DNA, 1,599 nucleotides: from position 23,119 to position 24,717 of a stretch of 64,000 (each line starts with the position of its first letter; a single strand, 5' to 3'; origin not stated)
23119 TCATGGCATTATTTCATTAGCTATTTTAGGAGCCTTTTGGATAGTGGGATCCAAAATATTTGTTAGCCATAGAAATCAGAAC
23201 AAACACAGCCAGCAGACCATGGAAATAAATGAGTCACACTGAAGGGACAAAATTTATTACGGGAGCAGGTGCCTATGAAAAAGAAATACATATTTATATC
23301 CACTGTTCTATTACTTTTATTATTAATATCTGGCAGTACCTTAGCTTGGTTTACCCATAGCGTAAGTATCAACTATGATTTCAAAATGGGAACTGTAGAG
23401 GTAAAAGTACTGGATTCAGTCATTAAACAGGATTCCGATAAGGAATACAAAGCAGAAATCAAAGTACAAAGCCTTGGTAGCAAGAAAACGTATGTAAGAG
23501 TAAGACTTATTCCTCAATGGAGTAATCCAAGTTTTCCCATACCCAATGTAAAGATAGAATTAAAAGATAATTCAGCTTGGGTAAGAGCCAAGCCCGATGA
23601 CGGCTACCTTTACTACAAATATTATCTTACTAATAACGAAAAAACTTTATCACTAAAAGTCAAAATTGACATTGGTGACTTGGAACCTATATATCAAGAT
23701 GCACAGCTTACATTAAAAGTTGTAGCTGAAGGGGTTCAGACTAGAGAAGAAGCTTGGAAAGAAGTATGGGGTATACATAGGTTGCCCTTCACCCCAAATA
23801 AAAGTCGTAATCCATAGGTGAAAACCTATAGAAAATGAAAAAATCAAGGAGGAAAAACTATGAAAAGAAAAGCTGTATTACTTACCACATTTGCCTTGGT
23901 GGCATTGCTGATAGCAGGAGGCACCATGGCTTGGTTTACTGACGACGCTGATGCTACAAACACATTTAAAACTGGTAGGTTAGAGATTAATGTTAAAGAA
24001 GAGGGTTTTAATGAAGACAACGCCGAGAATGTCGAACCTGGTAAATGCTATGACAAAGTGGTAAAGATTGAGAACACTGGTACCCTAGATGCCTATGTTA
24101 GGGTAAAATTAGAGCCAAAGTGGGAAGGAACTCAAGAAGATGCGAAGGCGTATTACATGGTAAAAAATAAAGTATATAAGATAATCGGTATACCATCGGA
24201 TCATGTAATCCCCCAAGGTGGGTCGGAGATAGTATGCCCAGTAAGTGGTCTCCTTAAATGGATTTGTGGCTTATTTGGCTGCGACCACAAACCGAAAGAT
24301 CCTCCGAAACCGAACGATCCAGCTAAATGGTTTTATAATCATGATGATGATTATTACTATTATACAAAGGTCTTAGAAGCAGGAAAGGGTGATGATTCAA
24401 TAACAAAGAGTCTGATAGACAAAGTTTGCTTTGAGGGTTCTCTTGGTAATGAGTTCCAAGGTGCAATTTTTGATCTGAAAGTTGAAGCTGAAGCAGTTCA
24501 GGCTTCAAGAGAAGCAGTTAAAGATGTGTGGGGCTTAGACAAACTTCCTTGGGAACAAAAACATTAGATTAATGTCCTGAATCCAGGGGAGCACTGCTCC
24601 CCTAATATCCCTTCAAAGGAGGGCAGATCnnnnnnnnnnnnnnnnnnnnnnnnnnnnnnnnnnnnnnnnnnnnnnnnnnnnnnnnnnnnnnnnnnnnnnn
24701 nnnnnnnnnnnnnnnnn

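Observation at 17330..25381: Candidate c-di-GMP-gated, two-component-controlled, surface-anchored TasA-type fibre locus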

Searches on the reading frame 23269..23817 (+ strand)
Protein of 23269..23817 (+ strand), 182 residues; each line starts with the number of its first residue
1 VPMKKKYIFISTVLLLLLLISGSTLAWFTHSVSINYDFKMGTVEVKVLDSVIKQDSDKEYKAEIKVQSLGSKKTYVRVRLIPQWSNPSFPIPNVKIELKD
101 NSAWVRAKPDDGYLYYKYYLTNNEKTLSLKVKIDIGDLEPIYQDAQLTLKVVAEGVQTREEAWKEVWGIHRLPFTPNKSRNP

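Call 4: search_protein_families(library=pfam, proteins=[window:23269-23817:+], max_evalue=0.1)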
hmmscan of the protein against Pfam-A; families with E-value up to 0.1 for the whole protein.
window:23269-23817:+ (182 aa): 1 family
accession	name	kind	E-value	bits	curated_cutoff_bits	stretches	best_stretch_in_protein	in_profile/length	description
PF12389.13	Peptidase_M73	-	0.00035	20.9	22.5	1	9-52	9-52/196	Camelysin metallo-endopeptidase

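Call 5: search_protein_families(library=ncbifam, proteins=[window:23269-23817:+], max_evalue=0.1)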
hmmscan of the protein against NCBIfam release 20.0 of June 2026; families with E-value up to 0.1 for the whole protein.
window:23269-23817:+ (182 aa): 3 families
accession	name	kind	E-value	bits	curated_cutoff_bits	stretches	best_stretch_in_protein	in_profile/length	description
TIGR04088.1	cognate_SipW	domain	0.00016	21.7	19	1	11-43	2-34/34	SipW-dependent-type signal peptide-containing protein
TIGR04090.1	exp_by_SipW_IV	subfamily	0.00018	21.3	60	0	4-86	1-84/241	BsaA family SipW-dependent biofilm matrix protein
NF047517.1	LIC_12586_fam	equivalog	0.024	13.3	800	1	94-161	416-478/702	LIC_12586 family protein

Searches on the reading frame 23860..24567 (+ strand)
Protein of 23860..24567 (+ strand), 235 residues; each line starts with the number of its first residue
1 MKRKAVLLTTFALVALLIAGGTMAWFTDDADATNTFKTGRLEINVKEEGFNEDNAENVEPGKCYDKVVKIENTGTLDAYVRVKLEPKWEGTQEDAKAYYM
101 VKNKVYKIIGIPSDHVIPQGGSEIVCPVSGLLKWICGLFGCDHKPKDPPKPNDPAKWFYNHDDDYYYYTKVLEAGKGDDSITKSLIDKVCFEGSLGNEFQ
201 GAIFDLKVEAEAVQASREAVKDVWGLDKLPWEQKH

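Call 4: search_protein_families(library=pfam, proteins=[window:23860-24567:+], max_evalue=0.1)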
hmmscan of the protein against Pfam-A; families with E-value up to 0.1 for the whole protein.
window:23860-24567:+ (235 aa): 1 family
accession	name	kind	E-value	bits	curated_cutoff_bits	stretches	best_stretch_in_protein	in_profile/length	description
PF12389.13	Peptidase_M73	-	6.5e-13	49.4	22.5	1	8-89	10-88/196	Camelysin metallo-endopeptidase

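Call 5: search_protein_families(library=ncbifam, proteins=[window:23860-24567:+], max_evalue=0.1)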
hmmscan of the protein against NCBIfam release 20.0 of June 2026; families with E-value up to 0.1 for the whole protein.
window:23860-24567:+ (235 aa): 3 families
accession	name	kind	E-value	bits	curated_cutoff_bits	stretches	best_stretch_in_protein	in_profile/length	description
TIGR04090.1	exp_by_SipW_IV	subfamily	4.6e-23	82.2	60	1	7-184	4-163/241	BsaA family SipW-dependent biofilm matrix protein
TIGR04088.1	cognate_SipW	domain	1.5e-09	37.7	19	1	10-41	3-34/34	SipW-dependent-type signal peptide-containing protein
NF046066.1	BioflmMtrxTasA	equivalog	1.7e-06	27.6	450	1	9-77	12-79/264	biofilm matrix protein TasA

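Call 7: find_encoding_contigs(protein=window:23860-24567:+, flank=10000, max_places=6)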
Protein window:23860-24567:+ (235 aa): 22 contigs read that carry it; 6 places shown.
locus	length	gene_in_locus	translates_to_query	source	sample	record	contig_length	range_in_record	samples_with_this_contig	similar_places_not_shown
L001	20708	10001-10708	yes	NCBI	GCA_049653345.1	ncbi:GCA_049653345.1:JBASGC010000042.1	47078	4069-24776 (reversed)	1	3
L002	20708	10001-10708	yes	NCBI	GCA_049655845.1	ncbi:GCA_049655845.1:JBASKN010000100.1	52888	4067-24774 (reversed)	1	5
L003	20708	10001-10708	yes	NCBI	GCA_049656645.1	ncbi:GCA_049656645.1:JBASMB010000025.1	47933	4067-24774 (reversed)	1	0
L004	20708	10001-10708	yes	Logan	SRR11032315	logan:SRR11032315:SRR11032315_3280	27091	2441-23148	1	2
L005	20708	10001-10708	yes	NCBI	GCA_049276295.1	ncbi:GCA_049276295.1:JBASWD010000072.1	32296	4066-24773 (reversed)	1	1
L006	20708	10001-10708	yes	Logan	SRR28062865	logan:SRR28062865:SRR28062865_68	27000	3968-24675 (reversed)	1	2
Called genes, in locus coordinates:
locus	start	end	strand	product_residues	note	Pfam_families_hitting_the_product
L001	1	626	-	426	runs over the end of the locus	PF07690:MFS_1, PF12832:MFS_1_like, PF07690:MFS_1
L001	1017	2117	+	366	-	PF02615:Ldh_2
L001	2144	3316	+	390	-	PF00390:malic, PF00208:ELFV_dehydrog (weak), PF01262:AlaDh_PNT_C (faint), PF03949:Malic_M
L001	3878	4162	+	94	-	-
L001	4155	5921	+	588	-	PF07730:HisKA_3, PF02518:HATPase_c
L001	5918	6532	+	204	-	PF00072:Response_reg, PF00196:GerE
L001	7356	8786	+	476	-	-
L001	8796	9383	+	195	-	-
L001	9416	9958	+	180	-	-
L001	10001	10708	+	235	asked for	PF12389:Peptidase_M73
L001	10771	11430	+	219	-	-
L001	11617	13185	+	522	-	PF00270:DEAD, PF04851:ResIII (faint), PF00271:Helicase_C, PF25399:DeaD_dimer (weak), PF03880:DbpA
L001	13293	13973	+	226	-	PF04002:RadC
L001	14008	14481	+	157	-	PF01625:PMSR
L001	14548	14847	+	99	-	-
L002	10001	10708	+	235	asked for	PF12389:Peptidase_M73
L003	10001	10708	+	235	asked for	PF12389:Peptidase_M73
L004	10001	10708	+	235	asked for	PF12389:Peptidase_M73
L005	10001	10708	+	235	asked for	PF12389:Peptidase_M73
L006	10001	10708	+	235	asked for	PF12389:Peptidase_M73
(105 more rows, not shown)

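Call 49: search_solved_structures(query=A3, max_evalue=1, show_alignments=2)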
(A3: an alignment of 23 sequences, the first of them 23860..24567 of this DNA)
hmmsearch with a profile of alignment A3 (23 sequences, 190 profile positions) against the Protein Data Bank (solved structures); distinct sequences matched with E-value up to 1: 4.
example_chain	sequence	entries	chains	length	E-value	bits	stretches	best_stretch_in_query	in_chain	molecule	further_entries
8aur_A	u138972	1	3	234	0.018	18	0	35-76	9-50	Major biofilm matrix component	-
5of1_A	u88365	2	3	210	0.068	16.1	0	37-76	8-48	Spore coat-associated protein N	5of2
9lu2_A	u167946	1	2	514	0.51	13.3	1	17-54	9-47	L11-2 tryptophan halogenase putative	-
9fh8_A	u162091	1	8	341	0.97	12.3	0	56-92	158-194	Centrosomal protein 192 (CEP192)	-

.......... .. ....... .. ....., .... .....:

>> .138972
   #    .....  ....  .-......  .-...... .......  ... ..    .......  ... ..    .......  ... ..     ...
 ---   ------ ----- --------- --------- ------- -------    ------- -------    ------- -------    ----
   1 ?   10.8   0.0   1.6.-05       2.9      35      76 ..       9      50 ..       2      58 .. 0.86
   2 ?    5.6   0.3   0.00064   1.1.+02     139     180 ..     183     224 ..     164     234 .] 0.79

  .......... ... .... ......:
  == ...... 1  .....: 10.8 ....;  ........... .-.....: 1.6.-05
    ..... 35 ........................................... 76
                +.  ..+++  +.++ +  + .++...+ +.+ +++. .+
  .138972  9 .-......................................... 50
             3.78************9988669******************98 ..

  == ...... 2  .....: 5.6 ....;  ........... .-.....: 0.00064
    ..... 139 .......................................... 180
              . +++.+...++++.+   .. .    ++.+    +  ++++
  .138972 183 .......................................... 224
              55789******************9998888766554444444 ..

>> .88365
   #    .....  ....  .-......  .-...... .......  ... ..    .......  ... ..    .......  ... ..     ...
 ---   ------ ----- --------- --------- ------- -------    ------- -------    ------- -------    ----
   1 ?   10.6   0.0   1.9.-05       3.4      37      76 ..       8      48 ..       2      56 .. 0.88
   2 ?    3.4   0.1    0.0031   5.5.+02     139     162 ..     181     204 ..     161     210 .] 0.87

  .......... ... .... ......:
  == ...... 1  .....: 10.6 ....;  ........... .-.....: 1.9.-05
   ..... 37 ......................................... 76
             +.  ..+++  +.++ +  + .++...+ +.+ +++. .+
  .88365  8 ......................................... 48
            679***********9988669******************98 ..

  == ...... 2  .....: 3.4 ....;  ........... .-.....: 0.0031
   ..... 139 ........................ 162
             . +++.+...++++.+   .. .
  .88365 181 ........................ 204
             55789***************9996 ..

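Call 64: find_homologous_proteins(query=A3, max_evalue=0.001)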
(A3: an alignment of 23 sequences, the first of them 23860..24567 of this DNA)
Query A3 (23 sequences) (235 aa, profile of the alignment): 484 proteins with E <= 0.001 among 4572 candidates; the best 120 are listed.
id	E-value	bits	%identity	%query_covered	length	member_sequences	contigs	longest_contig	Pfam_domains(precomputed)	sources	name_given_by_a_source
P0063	1.8e-69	251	33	98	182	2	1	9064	-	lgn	-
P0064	1.8e-68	248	42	98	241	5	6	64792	PF12389.14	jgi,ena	-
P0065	6.3e-68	246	35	98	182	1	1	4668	-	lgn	-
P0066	9.0e-68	246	43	98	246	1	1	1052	PF12389.14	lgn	-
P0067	2.9e-67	244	33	98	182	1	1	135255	-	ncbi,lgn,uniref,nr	ncbi:SipW-dependent-type signal peptide-containing protein [Tissierella creatinophila]|uniref:SipW-c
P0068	1.7e-66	242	35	98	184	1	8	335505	-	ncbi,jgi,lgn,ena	jgi:predicted ribosomally synthesized peptide with SipW-like signal peptide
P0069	2.4e-66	241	32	98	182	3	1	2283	-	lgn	-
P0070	6.9e-66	240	35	98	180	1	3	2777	-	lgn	-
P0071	7.6e-66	239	33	97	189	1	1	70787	PF12389.14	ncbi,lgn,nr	ncbi:MAG: hypothetical protein PWQ97_301 [Tepidanaerobacteraceae bacterium]|nr:hypothetical protein 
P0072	9.5e-66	239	35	97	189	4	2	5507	PF12389.14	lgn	-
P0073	9.9e-66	239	35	98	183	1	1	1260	-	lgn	-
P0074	1.0e-65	239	35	98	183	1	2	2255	-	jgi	jgi:predicted ribosomally synthesized peptide with SipW-like signal peptide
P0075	1.2e-65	239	44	37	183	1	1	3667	-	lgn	-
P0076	3.3e-65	237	35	97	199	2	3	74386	PF12389.14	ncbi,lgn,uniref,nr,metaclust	ncbi:TasA family protein [Clostridiisalibacter paucivorans]|uniref:TasA family protein n=1 Tax=Clost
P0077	3.4e-65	237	32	98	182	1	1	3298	-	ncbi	-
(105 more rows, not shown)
